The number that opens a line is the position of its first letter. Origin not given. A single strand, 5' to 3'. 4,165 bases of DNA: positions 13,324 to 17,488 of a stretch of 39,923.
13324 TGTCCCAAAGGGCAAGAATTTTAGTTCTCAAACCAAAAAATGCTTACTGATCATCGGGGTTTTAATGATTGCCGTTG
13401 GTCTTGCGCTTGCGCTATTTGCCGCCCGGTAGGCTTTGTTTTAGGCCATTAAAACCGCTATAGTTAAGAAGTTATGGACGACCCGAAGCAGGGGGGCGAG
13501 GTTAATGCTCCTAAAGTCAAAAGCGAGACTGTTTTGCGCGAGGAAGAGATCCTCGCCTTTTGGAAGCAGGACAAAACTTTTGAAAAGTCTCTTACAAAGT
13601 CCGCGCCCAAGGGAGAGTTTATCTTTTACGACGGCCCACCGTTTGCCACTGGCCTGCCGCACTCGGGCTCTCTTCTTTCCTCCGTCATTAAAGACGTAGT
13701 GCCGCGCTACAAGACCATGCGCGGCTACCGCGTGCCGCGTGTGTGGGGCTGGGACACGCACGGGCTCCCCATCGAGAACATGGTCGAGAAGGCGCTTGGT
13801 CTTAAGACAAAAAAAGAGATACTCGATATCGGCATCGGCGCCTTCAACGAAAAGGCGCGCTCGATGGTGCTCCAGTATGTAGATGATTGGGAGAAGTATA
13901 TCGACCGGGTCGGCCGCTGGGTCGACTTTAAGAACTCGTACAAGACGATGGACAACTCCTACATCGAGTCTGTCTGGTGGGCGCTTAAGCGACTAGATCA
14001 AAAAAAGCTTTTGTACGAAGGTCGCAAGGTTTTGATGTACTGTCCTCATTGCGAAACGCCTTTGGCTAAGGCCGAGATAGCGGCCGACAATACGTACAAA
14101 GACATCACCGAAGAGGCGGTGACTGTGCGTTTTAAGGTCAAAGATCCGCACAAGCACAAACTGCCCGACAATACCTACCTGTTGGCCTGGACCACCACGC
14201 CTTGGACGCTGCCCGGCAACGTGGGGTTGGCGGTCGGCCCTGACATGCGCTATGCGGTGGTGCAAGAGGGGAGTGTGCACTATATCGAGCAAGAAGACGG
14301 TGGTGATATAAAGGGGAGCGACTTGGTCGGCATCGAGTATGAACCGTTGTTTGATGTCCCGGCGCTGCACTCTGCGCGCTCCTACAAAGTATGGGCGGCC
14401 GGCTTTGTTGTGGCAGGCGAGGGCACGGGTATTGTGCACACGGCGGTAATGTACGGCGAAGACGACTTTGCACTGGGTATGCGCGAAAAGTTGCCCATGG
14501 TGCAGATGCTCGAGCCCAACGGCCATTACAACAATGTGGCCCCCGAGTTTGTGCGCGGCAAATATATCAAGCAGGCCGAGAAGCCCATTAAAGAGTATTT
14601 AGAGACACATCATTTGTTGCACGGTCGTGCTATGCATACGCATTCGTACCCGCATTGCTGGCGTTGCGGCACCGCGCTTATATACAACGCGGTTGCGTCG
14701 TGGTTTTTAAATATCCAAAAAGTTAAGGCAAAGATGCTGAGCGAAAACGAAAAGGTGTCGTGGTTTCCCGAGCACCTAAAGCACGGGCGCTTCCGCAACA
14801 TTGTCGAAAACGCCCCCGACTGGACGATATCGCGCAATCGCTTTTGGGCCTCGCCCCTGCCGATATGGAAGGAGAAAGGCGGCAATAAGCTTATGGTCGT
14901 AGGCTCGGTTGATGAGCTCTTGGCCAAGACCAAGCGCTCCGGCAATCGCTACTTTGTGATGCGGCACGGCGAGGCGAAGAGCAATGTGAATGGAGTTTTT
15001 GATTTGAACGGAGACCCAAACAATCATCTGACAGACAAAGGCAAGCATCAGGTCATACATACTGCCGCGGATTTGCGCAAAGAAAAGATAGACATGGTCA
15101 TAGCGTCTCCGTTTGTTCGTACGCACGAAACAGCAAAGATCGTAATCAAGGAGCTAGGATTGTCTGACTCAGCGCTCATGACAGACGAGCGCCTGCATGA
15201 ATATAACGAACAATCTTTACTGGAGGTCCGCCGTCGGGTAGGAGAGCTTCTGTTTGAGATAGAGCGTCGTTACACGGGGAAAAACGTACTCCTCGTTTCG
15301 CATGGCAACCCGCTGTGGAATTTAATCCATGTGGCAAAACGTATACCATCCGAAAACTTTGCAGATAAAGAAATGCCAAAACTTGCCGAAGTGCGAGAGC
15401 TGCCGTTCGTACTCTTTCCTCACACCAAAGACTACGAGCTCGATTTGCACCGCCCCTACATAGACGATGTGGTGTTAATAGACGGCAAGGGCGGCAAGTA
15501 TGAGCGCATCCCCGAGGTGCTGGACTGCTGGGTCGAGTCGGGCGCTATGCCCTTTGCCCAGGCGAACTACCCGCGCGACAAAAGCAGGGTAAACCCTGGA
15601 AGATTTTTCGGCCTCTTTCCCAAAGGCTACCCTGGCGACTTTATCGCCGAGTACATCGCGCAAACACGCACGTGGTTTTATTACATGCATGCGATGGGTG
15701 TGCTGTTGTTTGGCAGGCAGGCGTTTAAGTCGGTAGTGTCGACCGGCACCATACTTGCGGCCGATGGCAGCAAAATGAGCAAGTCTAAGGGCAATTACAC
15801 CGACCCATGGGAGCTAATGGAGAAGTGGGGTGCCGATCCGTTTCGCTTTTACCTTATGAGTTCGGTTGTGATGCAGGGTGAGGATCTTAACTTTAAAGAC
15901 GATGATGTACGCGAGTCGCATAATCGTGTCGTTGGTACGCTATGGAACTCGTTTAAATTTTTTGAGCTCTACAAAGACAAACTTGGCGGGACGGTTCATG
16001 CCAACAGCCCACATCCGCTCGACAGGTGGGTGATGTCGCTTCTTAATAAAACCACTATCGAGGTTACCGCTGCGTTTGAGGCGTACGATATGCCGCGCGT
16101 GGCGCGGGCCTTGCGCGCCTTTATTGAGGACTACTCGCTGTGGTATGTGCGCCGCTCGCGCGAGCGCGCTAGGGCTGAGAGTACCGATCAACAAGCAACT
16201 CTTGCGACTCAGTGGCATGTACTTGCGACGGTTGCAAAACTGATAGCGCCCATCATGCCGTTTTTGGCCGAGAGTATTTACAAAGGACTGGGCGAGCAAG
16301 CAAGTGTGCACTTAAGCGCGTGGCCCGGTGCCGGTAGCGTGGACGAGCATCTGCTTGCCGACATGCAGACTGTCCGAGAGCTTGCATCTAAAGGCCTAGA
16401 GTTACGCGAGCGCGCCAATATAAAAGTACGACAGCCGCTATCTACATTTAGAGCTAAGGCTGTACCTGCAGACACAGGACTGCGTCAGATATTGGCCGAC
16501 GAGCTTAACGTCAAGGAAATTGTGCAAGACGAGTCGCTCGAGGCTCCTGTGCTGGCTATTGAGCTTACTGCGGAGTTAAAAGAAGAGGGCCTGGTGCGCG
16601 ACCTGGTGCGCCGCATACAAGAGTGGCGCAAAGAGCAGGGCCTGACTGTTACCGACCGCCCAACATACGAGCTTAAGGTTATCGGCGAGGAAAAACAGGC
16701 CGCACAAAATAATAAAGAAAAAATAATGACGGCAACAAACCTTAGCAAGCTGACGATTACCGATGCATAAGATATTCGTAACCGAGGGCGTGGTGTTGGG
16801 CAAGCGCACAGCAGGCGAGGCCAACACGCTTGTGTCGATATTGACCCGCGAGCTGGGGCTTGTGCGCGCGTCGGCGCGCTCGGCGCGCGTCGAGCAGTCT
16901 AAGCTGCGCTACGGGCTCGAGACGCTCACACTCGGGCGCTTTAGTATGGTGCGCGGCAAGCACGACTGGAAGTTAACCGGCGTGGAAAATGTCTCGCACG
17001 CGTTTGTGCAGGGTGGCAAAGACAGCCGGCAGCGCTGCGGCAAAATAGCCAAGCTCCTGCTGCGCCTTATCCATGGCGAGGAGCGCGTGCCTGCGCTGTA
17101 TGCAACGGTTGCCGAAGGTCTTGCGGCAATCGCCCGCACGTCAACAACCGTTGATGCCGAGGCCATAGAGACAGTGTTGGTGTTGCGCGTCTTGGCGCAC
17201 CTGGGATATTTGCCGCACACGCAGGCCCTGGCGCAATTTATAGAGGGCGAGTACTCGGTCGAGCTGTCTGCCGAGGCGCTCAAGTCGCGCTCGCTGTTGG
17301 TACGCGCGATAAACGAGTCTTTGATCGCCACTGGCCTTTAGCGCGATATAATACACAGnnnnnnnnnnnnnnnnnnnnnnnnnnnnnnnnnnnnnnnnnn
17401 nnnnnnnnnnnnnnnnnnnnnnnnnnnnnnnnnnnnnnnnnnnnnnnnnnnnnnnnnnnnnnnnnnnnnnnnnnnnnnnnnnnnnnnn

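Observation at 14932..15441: Complete histidine-phosphatase (PGAM-family) domain inserted inside isoleucyl-tRNA synthetase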

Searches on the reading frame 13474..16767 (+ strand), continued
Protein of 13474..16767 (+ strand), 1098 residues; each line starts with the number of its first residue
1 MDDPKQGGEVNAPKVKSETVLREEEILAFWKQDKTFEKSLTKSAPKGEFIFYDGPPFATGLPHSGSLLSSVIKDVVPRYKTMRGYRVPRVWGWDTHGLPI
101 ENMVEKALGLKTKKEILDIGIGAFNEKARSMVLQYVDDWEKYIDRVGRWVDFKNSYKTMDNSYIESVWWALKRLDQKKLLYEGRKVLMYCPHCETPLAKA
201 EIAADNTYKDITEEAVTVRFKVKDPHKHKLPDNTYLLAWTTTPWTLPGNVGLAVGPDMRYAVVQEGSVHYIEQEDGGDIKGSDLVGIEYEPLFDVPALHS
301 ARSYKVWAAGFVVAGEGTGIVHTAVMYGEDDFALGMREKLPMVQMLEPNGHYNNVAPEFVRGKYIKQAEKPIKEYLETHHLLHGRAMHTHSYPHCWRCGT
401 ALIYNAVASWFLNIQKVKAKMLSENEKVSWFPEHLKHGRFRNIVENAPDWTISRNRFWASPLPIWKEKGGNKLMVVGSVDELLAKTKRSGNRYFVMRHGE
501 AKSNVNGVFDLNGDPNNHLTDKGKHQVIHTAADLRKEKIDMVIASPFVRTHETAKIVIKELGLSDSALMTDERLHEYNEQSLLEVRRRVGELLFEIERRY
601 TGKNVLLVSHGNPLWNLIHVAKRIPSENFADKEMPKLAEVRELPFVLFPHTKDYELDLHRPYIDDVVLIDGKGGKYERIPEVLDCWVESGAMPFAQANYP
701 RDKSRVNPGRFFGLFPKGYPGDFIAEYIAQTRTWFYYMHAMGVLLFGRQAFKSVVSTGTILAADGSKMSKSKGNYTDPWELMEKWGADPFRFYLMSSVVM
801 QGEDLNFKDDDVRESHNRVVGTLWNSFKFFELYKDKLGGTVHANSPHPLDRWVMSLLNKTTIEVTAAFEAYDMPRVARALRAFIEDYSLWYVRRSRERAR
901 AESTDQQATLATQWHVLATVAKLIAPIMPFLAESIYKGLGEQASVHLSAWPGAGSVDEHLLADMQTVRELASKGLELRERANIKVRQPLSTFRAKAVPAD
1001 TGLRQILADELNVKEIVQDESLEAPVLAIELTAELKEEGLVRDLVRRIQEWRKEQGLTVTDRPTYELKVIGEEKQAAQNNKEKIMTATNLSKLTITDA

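Call 40: fold_search(model_id=the predicted structure, library=pdb)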
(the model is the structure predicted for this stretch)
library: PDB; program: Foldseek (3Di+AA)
matches with E <= 10: 997; with E <= 0.001: 502
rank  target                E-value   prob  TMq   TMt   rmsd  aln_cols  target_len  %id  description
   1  8c9d                  3.9e-79  1.00  0.71  0.75   6.1      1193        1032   30  Priestia megaterium W130Q mutant of type 2 isoleucyl-tRNA synthetase complexed with an isoleucyl-adenylate analogue (released 2023-08-16)
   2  8c8v                  2.1e-78  1.00  0.71  0.75   6.3      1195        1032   30  Priestia megaterium mupirocin-resistant isoleucyl-tRNA synthetase 2 with a fully-resolved C-terminal tRNA-binding domain (released 2023-08-16)
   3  8c8w                  1.4e-77  1.00  0.70  0.75   6.5      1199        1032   30  Priestia megaterium mupirocin hyper-resistant HIGH motif mutant of type 2 isoleucyl-tRNA synthetase complexed with an is (released 2023-08-16)
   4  8c8u                  1.5e-75  1.00  0.68  0.73   6.9      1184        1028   30  Priestia megaterium mupirocin-resistant isoleucyl-tRNA synthetase 2 complexed with mupirocin (released 2023-08-23)
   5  7d5c                  3.6e-73  1.00  0.70  0.84   5.0      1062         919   30  IleRS in complex with a tRNA site inhibitor (released 2021-02-24)
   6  8wnd_A                1.2e-72  1.00  0.70  0.73   6.5      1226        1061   28  Crystal structure of Saccharomyces cerevisiae isoleucyl-tRNA synthetase in complex with tRNA(Ile) and isoleucine (released 2024-10-09)
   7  8z1p_A                2.3e-72  1.00  0.70  0.72   7.1      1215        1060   28  Crystal structure of Saccharomyces cerevisiae isoleucyl-tRNA synthetase in complex with a mimic tRNA(Met) and isoleuci (released 2024-12-18)
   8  9wqt                  6.4e-72  1.00  0.71  0.84   5.1      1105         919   30  Crystal structure of Saccharomyces cerevisiae isoleucyl-tRNA synthetase in complex with reveromycin A and isoleucine (released 2026-04-08)
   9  9wqs                  7.6e-70  1.00  0.69  0.83   5.1      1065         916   30  Crystal structure of Saccharomyces cerevisiae isoleucyl-tRNA synthetase in complex with reveromycin A and isoleucine (released 2026-04-08)
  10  8wnd_B                1.2e-67  1.00  0.70  0.81   6.1      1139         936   30  Crystal structure of Saccharomyces cerevisiae isoleucyl-tRNA synthetase in complex with tRNA(Ile) and isoleucine (released 2024-10-09)
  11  1ile                  2.4e-66  1.00  0.64  0.84   4.7      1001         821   34  ISOLEUCYL-TRNA SYNTHETASE (released 1999-04-13)
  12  6ldk                  4.1e-63  1.00  0.62  0.82   6.0       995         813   30  Isoleucyl-tRNA synthetase from Candida albicans complexed with a isoleucyl-adenylate (released 2020-11-04)
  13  8c9f                  2.5e-54  1.00  0.63  0.74   8.5      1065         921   22  Priestia megaterium inactive HIGH motif mutant of type1 isoleucyl-tRNA synthetase complexed with an isoleucyl-adenylate  (released 2023-08-16)
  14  8c9e                  2.7e-53  1.00  0.63  0.74   9.0      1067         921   22  Priestia megaterium mupirocin-sensitive isoleucyl-tRNA synthetase 1 complexed with an isoleucyl-adenylate analogue (released 2023-08-16)
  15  8wnj                  9.3e-50  1.00  0.60  0.71   8.4      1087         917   22  Crystal structure of H. pylori isoleucyl-tRNA synthetase (HpIleRS) in complex with Ile-AMP (released 2024-02-14)
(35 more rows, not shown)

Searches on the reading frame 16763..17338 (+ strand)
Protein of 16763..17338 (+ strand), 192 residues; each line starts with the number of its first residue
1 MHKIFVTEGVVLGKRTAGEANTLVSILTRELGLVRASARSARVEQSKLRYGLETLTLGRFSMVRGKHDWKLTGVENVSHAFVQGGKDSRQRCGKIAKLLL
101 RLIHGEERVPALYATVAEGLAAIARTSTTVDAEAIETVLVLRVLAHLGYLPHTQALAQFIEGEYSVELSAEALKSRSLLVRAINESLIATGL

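Call 65: search_protein_families(library=pfam, proteins=[window:16763-17338:+], max_evalue=0.001)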
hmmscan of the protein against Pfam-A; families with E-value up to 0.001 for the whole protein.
window:16763-17338:+ (192 aa): 2 families
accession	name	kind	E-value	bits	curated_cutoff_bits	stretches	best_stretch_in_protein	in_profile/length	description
PF11967.14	RecO_N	-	1.6e-12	47.7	27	1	4-68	3-68/80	Recombination protein O N terminal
PF02565.21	RecO_C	-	2e-05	24.8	22.1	1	95-154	13-69/157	Recombination protein O C terminal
